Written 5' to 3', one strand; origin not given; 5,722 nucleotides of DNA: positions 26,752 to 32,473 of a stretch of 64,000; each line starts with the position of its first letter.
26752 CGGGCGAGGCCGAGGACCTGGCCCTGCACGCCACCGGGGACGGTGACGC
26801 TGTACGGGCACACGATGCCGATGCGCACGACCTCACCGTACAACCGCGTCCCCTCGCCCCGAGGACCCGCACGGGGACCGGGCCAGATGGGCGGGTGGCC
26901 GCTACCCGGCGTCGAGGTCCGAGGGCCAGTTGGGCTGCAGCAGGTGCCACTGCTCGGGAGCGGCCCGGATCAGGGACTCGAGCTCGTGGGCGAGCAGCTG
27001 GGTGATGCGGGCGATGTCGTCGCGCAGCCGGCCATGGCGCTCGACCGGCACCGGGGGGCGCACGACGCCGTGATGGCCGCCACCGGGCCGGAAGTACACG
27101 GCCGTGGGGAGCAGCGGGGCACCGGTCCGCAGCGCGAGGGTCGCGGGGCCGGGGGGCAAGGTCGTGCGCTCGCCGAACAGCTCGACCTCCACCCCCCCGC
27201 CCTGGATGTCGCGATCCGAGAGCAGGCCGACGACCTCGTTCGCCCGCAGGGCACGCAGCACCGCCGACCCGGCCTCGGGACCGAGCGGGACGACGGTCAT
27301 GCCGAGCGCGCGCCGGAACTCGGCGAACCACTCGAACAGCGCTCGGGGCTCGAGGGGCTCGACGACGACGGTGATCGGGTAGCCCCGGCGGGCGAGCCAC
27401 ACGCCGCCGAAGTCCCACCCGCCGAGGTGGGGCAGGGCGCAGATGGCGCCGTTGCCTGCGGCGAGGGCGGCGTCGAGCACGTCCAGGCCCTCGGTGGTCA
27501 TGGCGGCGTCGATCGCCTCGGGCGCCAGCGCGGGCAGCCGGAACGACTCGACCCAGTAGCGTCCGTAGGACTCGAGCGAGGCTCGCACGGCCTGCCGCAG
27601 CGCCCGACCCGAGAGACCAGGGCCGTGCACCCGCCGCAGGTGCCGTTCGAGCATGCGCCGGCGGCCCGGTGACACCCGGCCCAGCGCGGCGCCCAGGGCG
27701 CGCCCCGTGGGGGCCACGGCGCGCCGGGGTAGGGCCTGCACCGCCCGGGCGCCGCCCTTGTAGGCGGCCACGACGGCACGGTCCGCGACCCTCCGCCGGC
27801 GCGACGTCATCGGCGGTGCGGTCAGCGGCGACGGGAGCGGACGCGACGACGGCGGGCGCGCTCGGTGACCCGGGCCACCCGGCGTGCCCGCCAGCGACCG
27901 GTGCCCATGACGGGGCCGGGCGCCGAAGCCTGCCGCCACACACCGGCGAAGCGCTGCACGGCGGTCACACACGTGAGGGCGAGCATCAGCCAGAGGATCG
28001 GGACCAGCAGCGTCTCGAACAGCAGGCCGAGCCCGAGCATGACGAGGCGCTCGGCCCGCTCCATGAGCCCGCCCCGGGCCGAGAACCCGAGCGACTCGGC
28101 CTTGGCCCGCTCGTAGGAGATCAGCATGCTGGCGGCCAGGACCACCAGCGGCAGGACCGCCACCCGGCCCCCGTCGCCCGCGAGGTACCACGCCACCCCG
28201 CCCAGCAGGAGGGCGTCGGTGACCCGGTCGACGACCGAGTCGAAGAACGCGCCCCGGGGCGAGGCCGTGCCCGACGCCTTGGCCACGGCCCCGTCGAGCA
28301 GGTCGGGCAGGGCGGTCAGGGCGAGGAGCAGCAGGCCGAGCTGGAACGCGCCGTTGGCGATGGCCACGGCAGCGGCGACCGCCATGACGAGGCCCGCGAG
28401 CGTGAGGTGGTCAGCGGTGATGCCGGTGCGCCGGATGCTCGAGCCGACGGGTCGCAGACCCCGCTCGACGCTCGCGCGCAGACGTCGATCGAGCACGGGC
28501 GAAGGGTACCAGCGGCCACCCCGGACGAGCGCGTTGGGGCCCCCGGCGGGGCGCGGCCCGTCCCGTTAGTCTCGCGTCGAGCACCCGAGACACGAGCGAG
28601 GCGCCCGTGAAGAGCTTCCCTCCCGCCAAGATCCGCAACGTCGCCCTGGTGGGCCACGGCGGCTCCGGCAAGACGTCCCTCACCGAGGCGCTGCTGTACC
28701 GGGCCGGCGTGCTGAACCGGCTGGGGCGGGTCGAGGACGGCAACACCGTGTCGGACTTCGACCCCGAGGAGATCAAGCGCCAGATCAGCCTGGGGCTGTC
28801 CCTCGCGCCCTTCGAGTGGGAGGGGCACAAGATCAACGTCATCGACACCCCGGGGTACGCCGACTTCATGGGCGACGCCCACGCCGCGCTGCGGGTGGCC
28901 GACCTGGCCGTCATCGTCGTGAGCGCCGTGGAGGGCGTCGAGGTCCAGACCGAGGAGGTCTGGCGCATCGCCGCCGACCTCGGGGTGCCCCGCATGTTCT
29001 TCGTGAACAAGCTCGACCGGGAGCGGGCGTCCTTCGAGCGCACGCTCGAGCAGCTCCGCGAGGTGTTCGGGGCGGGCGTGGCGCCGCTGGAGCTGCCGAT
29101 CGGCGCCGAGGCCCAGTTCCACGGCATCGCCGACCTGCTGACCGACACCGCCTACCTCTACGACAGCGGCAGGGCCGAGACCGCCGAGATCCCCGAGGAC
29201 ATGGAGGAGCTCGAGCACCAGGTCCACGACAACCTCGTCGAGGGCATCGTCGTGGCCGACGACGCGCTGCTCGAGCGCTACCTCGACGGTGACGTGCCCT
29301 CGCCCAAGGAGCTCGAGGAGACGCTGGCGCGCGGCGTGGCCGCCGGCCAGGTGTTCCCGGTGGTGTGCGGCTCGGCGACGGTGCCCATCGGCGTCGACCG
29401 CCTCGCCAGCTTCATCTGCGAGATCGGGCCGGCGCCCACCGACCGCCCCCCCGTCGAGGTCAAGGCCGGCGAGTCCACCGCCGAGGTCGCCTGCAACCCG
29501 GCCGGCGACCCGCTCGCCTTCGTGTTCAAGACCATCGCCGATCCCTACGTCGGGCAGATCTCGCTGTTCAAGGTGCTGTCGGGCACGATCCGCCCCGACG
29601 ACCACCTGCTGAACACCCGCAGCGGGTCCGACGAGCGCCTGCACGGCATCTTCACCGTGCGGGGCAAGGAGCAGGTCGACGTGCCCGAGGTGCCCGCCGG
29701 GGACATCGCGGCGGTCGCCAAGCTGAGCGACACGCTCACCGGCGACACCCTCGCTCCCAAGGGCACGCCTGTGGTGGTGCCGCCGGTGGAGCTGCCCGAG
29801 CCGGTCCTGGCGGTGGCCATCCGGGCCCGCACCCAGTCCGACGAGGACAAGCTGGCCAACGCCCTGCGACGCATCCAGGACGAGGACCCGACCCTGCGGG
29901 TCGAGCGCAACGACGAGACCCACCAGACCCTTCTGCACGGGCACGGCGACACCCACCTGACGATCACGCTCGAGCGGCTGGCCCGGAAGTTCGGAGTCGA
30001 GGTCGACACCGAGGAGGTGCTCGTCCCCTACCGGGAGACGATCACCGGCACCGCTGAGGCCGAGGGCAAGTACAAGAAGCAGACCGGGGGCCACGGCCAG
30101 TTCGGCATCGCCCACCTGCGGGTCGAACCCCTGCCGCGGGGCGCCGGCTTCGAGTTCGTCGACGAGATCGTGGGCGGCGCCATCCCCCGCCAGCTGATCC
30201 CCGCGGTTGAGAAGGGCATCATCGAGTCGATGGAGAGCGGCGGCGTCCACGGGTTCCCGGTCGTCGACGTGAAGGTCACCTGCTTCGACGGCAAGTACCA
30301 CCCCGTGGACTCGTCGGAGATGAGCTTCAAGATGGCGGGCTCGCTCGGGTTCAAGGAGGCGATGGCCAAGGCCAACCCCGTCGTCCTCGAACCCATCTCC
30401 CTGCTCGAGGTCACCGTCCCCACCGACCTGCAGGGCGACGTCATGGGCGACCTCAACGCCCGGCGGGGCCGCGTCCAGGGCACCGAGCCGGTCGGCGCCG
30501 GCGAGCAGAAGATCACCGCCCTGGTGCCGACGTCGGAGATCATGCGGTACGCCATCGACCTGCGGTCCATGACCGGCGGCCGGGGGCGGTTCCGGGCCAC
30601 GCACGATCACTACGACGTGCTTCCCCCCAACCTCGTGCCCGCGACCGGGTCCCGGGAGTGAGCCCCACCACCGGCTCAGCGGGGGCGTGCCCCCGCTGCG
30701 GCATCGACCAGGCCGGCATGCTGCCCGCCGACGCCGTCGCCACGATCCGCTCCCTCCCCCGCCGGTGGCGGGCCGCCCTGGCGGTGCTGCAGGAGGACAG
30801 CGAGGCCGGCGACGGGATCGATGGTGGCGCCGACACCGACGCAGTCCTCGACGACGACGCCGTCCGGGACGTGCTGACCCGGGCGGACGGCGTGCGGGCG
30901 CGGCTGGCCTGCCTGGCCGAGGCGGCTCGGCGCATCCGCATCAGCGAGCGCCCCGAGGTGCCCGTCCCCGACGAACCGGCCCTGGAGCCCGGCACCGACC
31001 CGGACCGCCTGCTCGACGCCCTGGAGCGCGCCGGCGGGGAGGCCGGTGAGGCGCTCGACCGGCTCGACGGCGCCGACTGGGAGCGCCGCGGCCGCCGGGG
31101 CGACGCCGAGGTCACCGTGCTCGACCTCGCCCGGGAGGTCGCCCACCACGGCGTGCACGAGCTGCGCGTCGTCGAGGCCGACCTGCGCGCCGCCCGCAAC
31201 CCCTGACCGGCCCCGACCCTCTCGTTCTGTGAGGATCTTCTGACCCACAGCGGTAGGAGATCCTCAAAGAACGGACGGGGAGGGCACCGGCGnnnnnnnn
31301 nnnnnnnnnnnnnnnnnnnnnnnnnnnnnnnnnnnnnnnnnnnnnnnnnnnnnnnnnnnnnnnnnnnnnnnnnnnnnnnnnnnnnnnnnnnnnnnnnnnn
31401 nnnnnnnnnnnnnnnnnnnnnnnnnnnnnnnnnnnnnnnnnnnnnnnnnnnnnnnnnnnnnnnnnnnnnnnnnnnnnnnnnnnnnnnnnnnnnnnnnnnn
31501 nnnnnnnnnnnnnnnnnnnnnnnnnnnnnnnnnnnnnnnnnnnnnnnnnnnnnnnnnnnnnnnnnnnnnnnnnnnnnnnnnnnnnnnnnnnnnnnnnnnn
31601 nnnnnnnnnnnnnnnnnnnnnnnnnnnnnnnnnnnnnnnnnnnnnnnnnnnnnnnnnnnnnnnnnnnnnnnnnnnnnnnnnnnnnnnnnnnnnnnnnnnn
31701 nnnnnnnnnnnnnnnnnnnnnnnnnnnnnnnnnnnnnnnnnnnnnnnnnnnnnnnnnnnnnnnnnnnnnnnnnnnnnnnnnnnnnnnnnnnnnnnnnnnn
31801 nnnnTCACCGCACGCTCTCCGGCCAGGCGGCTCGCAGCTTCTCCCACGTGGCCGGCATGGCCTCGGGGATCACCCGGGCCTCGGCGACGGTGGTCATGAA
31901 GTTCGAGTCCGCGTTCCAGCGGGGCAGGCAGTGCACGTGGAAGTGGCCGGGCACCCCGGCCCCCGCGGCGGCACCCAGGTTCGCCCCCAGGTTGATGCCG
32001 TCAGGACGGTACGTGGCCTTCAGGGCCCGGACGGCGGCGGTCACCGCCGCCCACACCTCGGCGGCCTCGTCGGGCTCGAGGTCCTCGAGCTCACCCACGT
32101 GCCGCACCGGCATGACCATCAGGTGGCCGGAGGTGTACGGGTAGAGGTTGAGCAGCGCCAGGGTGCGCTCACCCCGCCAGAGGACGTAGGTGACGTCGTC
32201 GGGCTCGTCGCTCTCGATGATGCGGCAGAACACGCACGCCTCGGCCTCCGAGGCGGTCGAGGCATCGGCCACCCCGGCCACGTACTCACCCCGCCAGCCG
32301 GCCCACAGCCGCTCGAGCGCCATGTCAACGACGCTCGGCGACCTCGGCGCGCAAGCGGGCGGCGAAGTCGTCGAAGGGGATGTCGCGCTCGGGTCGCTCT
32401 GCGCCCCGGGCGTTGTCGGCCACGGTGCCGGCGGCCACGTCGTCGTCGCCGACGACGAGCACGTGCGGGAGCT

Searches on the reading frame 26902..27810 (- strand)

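Call 29: search_protein_families(library=pfam, proteins=[window:26902-27810:-], max_evalue=0.00001)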
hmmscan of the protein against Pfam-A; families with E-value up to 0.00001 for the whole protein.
window:26902-27810:- (302 aa): 1 family
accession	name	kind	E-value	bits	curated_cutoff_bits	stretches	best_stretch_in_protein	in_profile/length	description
PF03279.18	Lip_A_acyltrans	-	2.8e-53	181.5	22.3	1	4-295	6-293/295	Bacterial lipid A biosynthesis acyltransferase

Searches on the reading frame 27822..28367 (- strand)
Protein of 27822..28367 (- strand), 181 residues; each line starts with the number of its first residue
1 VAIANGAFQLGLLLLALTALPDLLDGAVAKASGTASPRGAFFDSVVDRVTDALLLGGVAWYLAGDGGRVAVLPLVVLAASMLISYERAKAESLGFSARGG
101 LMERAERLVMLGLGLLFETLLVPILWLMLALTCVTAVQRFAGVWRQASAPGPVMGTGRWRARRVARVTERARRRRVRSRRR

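Call 29: search_protein_families(library=pfam, proteins=[window:27822-28367:-], max_evalue=0.00001)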
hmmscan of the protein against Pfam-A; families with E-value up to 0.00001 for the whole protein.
window:27822-28367:- (181 aa): 1 family
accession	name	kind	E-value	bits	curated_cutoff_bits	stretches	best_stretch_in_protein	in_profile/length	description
PF01066.26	CDP-OH_P_transf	-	2.3e-07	31.8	22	1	5-132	25-150/152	CDP-alcohol phosphatidyltransferase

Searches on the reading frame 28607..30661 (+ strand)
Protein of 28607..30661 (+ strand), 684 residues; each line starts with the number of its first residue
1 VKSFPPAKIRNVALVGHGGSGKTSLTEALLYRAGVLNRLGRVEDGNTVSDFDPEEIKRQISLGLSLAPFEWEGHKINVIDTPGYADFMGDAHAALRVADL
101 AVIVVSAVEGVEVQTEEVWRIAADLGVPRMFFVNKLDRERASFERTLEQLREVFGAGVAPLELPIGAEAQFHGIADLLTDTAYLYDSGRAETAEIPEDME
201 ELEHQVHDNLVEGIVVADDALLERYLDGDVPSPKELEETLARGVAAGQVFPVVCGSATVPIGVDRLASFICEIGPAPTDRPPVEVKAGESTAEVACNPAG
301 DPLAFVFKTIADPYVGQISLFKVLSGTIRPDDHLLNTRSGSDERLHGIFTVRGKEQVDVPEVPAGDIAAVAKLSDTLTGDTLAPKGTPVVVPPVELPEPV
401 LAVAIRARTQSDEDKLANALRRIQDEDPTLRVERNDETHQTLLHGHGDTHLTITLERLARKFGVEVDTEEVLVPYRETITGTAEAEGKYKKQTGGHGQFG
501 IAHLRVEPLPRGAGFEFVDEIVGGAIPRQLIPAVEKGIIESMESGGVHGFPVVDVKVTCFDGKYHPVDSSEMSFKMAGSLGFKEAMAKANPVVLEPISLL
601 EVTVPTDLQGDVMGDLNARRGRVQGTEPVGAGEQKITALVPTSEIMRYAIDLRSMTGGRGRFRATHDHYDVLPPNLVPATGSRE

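Call 29: search_protein_families(library=pfam, proteins=[window:28607-30661:+], max_evalue=0.00001)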
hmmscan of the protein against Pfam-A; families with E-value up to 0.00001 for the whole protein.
window:28607-30661:+ (684 aa): 7 families
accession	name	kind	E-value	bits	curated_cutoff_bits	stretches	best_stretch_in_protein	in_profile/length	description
PF00009.33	GTP_EFTU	-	4.4e-45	154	26.5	1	8-272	2-184/188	Elongation factor Tu GTP binding domain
PF03764.24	EFG_IV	-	1e-41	141.9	24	1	473-590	3-121/121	Elongation factor G, domain IV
PF14492.12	EFG_III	-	2.1e-28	98.6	27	1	396-469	1-74/75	Elongation Factor G, domain III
PF00679.30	EFG_C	-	9.4e-24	83.7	27.9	1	593-676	2-85/89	Elongation factor G C-terminus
PF22042.2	EF-G_D2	-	2.5e-13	50.4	27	1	304-383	4-82/84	Elongation factor G domain 2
PF03144.31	GTP_EFTU_D2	-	2.2e-11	44.5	30.3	1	316-383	1-73/73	Elongation factor Tu domain 2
PF01926.29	MMR_HSR1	-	5e-07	30.3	21.9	1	11-135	1-113/113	50S ribosome-binding GTPase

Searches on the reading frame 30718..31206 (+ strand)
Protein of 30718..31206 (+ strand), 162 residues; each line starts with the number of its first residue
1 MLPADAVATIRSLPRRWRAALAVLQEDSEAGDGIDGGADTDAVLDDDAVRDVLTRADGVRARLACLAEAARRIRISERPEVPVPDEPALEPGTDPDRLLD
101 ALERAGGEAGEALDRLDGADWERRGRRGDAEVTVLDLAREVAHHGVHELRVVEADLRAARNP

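Call 29: search_protein_families(library=pfam, proteins=[window:30718-31206:+], max_evalue=0.00001)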
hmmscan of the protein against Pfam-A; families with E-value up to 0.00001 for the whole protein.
window:30718-31206:+ (162 aa): 1 family
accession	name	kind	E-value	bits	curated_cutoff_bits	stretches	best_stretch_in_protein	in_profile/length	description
PF12867.12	DinB_2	-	3e-06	28.1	24.8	1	71-149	48-125/128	DinB superfamily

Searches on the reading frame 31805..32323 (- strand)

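Call 30: search_protein_families(library=pfam, proteins=[window:31805-32323:-], max_evalue=0.00001)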
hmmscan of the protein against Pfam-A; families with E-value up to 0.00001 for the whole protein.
window:31805-32323:- (172 aa): 2 families
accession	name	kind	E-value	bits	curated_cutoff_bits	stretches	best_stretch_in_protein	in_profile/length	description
PF01230.28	HIT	-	2e-15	57.7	21.5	1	47-135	8-95/98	HIT domain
PF11969.13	DcpS_C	-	1.2e-09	39.1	24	1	30-133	2-100/114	Scavenger mRNA decapping enzyme C-term binding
